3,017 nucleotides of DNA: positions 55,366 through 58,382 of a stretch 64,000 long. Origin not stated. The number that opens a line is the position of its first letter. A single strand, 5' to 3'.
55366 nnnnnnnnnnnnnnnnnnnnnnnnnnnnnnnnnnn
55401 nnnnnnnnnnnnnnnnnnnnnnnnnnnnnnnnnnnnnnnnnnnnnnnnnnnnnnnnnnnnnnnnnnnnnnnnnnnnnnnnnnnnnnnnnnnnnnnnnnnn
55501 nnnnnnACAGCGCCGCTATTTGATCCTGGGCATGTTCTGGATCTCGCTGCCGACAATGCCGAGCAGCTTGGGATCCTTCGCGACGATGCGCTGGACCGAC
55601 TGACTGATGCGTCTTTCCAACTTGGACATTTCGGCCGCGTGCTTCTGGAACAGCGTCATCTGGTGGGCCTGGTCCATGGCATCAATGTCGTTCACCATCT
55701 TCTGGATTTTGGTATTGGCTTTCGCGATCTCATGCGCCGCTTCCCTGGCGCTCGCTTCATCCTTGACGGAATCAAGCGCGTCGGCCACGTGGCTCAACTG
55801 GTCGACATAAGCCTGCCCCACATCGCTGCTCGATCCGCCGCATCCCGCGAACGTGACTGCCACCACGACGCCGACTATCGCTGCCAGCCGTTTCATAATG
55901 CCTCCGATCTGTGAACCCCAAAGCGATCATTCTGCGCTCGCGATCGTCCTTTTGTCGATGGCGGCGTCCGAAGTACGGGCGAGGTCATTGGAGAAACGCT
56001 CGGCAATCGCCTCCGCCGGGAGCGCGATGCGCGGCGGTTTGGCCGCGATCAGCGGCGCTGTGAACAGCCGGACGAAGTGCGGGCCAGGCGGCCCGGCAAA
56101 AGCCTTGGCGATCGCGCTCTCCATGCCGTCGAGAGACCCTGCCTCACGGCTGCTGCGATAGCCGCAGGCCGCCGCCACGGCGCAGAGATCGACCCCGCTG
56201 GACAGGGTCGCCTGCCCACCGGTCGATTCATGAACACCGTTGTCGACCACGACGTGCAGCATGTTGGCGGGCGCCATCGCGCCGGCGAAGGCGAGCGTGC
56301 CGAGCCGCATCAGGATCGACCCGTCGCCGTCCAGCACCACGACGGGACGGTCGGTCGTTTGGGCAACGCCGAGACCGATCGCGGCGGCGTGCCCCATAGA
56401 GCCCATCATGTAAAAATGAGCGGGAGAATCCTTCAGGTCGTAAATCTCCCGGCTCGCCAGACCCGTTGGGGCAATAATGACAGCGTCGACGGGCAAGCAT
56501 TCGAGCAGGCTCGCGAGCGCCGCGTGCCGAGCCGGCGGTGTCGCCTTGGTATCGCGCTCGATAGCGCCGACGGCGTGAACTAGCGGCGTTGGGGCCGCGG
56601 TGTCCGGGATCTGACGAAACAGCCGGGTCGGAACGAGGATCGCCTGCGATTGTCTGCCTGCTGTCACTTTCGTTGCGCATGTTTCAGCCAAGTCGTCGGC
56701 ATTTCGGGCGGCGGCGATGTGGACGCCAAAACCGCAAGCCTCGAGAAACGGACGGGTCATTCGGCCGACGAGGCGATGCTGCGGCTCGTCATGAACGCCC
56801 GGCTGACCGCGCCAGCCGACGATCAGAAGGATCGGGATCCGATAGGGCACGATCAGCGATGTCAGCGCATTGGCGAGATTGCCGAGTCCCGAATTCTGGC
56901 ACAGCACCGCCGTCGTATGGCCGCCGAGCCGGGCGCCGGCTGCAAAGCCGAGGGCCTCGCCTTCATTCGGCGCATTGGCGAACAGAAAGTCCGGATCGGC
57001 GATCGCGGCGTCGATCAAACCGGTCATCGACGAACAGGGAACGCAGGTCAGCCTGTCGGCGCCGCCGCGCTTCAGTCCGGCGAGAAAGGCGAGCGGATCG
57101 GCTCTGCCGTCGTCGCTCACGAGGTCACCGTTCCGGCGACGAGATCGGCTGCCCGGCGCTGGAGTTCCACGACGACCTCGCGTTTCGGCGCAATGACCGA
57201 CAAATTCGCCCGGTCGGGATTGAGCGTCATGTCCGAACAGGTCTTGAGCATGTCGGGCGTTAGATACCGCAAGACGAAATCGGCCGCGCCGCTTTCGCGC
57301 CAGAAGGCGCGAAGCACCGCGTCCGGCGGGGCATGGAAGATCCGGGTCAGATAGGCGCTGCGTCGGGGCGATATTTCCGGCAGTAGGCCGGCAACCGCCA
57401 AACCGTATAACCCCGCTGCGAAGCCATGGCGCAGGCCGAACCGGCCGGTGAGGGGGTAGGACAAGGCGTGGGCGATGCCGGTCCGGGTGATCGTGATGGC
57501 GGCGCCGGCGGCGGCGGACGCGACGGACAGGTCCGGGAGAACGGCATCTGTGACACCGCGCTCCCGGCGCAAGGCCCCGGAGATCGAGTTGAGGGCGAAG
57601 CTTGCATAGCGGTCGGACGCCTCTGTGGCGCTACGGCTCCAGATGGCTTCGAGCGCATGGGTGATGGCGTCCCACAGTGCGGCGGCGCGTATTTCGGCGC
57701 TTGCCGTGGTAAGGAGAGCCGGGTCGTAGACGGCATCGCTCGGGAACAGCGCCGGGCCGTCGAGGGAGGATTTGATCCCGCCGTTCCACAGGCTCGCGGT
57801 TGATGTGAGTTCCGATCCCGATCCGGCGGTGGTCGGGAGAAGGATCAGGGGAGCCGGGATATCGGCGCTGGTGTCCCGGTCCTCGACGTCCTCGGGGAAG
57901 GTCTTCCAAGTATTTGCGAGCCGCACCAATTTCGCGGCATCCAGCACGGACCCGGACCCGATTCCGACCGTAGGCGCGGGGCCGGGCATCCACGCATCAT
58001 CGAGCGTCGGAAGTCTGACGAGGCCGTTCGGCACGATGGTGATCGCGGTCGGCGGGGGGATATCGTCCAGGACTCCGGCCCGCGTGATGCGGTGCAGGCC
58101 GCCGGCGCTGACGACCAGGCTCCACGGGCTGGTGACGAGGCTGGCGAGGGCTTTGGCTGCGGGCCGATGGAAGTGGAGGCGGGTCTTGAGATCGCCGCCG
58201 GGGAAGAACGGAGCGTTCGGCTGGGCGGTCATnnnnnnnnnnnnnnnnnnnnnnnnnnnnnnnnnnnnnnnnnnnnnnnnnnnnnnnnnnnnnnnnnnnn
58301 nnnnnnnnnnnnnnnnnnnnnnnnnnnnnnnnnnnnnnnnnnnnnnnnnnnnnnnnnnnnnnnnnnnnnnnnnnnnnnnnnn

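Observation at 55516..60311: Translationally coupled HppE-like / FomA-like / P-loop kinase / Fe-ADH / ThDP-decarboxylase operon: a fosfomycin-type phosphonate cassette with no PEP mutase in the window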

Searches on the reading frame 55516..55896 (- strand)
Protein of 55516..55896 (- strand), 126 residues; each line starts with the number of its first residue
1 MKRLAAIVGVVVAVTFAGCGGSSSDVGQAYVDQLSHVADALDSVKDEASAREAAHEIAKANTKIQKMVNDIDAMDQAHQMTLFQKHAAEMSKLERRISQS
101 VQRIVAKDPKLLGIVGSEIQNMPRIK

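Call 3: search_protein_families(library=pfam, proteins=[window:55516-55896:-], max_evalue=0.01)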
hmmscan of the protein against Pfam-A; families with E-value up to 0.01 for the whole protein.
window:55516-55896:- (126 aa): 3 families
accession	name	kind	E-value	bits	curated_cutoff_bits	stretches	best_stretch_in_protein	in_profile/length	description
PF03938.19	OmpH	-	0.0012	19.5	32.4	1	34-107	35-110/141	Outer membrane protein (OmpH-like)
PF24615.2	Spectrin_Anc-1_2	-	0.0036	18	28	1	32-105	18-91/105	Nuclear anchorage protein 1, spectrin repeat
PF08703.15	PLC-beta_C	-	0.0052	16.8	27.6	1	35-106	197-266/272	PLC-beta C terminal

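Call 4: search_protein_families(library=ncbifam, proteins=[window:55516-55896:-], max_evalue=0.01)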
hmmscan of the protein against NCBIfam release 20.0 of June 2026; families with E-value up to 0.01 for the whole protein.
window:55516-55896:- (126 aa): 2 families
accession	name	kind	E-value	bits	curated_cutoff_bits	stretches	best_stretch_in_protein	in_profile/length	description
NF047793.1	ResRegPgtA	equivalog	0.0025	16.7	650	1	2-98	154-250/414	two-component system response regulator PgtA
NF008244.0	PRK11020.1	equivalog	0.0066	16.9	110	1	31-98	9-77/120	YibL family ribosome-associated protein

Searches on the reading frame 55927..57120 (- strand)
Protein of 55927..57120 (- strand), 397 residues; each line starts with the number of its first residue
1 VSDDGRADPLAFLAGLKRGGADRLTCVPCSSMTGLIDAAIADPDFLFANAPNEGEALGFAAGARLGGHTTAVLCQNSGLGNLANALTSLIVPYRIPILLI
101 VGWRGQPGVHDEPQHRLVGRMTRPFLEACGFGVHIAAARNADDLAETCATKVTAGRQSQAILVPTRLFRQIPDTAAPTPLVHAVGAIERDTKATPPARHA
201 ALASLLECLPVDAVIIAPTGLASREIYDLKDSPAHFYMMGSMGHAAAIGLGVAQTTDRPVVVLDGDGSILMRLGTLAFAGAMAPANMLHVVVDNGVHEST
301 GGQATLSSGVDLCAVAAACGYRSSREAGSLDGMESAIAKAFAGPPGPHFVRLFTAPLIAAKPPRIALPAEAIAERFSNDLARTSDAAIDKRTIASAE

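Call 3: search_protein_families(library=pfam, proteins=[window:55927-57120:-], max_evalue=0.01)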
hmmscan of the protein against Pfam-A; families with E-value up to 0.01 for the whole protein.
window:55927-57120:- (397 aa): 2 families
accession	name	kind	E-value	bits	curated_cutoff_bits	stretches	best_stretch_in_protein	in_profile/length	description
PF02775.26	TPP_enzyme_C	-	3.4e-13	50.1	21.9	1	234-350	19-149/151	Thiamine pyrophosphate enzyme, C-terminal TPP binding domain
PF02776.23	TPP_enzyme_N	-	1.4e-11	44.6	26.8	1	12-112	7-108/119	Thiamine pyrophosphate enzyme, N-terminal TPP binding domain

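Call 4: search_protein_families(library=ncbifam, proteins=[window:55927-57120:-], max_evalue=0.01)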
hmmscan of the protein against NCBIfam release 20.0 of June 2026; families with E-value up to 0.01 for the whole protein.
window:55927-57120:- (397 aa): 11 families
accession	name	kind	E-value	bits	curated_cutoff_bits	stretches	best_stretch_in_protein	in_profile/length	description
TIGR03297.1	Ppyr-DeCO2ase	equivalog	5.2e-97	325.1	312.5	1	22-377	3-357/360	phosphonopyruvate decarboxylase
TIGR03846.1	sulfopy_beta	equivalog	1.9e-42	145.2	221.5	1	198-379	1-180/182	sulfopyruvate decarboxylase subunit beta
NF004813.0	PRK06163.1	equivalog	4.7e-30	104.8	240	1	204-353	21-171/202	hypothetical protein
TIGR03845.1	sulfopyru_alph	equivalog_domain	3.4e-24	85.5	147.95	1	13-163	5-155/160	sulfopyruvate decarboxylase subunit alpha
NF006591.0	PRK09124.1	equivalog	3e-06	25.8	792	1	237-367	405-542/574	ubiquinone-dependent pyruvate dehydrogenase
NF006052.0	PRK08199.1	subfamily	5.8e-06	24.9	539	1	238-296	413-471/559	thiamine pyrophosphate protein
NF005114.0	PRK06546.1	equivalog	2.4e-05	23.1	893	1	235-367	403-542/578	pyruvate dehydrogenase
NF005039.0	PRK06456.1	equivalog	0.0004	19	868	1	238-294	419-475/572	acetolactate synthase large subunit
TIGR04377.1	myo_inos_iolD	equivalog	0.0033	16.1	715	1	237-299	437-499/616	3D-(3,5/4)-trihydroxycyclohexane-1,2-dione acylhydrolase (decyclizing)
NF005712.0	PRK07524.1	subfamily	0.0036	15.8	500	1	197-291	360-459/536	5-guanidino-2-oxopentanoate decarboxylase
NF035923.1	TPP_ScyA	equivalog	0.0068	14.8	1020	0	239-272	467-500/623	scytonemin biosynthesis protein ScyA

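Call 54: search_solved_structures(query=window:55927-57120:-, max_evalue=0.00001)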
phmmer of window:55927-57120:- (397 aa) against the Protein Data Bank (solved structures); distinct sequences matched with E-value up to 0.00001: 5.
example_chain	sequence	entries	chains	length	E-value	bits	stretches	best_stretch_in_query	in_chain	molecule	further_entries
9iz3_B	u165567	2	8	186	4.9e-30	108.1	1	198-385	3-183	Putative phosphonopyruvate decarboxylase beta subunit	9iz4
9iz3_A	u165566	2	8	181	2.9e-15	59.4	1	13-128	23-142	Putative phosphonopyruvate decarboxylase alpha subunit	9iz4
9u8q_G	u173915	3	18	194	4.2e-12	49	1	202-323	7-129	Thiamine pyrophosphate enzyme TPP-binding domain-containing protein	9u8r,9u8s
9u8r_A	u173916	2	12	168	7.1e-07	31.8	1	17-119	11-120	Thiamine pyrophosphate enzyme N-terminal TPP-binding domain-containing protein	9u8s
9u8q_A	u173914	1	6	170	7.1e-07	31.8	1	16-118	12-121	Thiamine pyrophosphate enzyme N-terminal TPP-binding domain-containing protein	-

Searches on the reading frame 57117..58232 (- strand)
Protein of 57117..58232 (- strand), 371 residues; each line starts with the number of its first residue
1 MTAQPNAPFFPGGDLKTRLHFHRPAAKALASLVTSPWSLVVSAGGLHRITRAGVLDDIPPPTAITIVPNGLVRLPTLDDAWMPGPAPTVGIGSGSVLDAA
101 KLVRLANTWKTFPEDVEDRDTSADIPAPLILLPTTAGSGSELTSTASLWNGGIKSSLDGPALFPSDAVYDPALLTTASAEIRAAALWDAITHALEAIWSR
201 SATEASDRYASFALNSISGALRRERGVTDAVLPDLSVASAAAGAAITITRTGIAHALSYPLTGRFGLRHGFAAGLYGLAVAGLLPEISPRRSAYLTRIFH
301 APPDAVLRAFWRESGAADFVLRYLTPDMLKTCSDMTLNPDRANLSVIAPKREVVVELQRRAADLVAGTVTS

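Call 3: search_protein_families(library=pfam, proteins=[window:57117-58232:-], max_evalue=0.01)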
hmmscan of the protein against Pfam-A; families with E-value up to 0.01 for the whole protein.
window:57117-58232:- (371 aa): 2 families
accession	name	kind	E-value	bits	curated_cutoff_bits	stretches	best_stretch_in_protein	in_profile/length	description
PF00465.25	Fe-ADH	-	4.5e-15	56.1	31.3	1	89-171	85-168/168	Iron-containing alcohol dehydrogenase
PF25137.1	ADH_Fe_C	-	7.1e-12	45.9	27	1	185-273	4-94/194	Fe-containing alcohol dehydrogenase family, C-terminal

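Call 4: search_protein_families(library=ncbifam, proteins=[window:57117-58232:-], max_evalue=0.01)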
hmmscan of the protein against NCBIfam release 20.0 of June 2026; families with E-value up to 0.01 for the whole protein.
window:57117-58232:- (371 aa): 12 families
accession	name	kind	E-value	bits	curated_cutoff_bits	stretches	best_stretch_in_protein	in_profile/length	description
TIGR03405.1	Phn_Fe-ADH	equivalog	7.6e-37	126.9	423.7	1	88-342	84-349/355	iron-containing alcohol dehydrogenase PsrA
NF041833.1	Fe_ADH_ErcA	equivalog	9.8e-22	77.6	550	1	89-275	92-282/382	alcohol dehydrogenase-like regulatory protein ErcA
NF010378.0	PRK13805.1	equivalog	5.3e-20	70.9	951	1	88-275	545-748/872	bifunctional acetaldehyde-CoA/alcohol dehydrogenase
NF011998.0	PRK15454.1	equivalog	2.3e-18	66.1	556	1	89-276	111-302/395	ethanolamine utilization ethanol dehydrogenase EutG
TIGR02638.1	lactal_redase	equivalog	1.4e-17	63.6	523.15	1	56-275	64-283/379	lactaldehyde reductase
NF050025.1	SulfAcetaldRedSarD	equivalog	1.6e-17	63.4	700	1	89-277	92-284/385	sulfoacetaldehyde reductase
NF007911.0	PRK10624.1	equivalog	1.9e-16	60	537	1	56-275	65-282/382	lactaldehyde reductase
NF053866.1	CholDhdGbsBBac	equivalog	7.9e-16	57.7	550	1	89-273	99-290/392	choline dehydrogenase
NF058672.1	4HyButDHCUPNE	equivalog_domain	2e-14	53.6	500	1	89-270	89-277/378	4-hydroxybutyrate dehydrogenase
NF041822.1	daptide_DH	equivalog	2.6e-13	49.6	300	1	86-193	56-171/363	daptide-type RiPP biosynthesis dehydogenase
NF007363.0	PRK09860.1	equivalog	3.9e-13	49.3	581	1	89-273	93-281/383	L-threonine dehydrogenase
NF011717.0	PRK15138.1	equivalog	0.00083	18.5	645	1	90-212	91-219/387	alcohol dehydrogenase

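Call 55: search_solved_structures(query=window:57117-58232:-, max_evalue=1e-8)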
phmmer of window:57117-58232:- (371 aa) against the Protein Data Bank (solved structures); distinct sequences matched with E-value up to 1e-8: 26.
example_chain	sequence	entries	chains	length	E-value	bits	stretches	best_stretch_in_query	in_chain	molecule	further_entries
1vhd_A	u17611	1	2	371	1.9e-22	83.3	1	88-300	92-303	alcohol dehydrogenase, iron-containing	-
1o2d_A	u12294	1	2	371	1.9e-22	83.3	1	88-300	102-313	Alcohol dehydrogenase, iron-containing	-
9jx4_A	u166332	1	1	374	1.5e-18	70.4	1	88-289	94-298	Aldehyde-alcohol dehydrogenase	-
6jko_A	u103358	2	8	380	1.9e-18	70.1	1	89-275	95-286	Methanol dehydrogenase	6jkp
30sm_A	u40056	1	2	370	2.2e-17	66.6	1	88-277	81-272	Cvir-Hbd2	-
8zrl_A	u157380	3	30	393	1.7e-16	63.7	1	89-272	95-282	NAD-dependent methanol dehydrogenase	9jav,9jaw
9ldl_C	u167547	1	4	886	1.1e-15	61.1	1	85-275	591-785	Aldehyde dehydrogenase family protein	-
8zwd_B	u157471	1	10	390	2.7e-15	59.7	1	88-273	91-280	NAD(P)-dependent methanol dehydrogenase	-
3owo_A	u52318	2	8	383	1.2e-14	57.6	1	52-272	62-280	Alcohol dehydrogenase 2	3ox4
13he_A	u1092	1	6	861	5.3e-14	55.5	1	126-275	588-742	Aldehyde-alcohol dehydrogenase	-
3bfj_A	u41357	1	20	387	5.9e-14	55.3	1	89-275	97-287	1,3-propanediol oxidoreductase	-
8uhw_A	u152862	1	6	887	6e-14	55.3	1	126-275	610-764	Aldehyde-alcohol dehydrogenase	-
9knp_A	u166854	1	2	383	9.4e-14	54.7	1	84-261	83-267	375aa long hypothetical alchol dehydrogenase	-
6c75_A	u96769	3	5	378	9.5e-14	54.6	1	84-262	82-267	Alcohol dehydrogenase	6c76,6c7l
3zdr_A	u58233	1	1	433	5.1e-13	52.2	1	125-273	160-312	ALCOHOL DEHYDROGENASE DOMAIN OF THE BIFUNCTIONAL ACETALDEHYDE DEHYDROGENASE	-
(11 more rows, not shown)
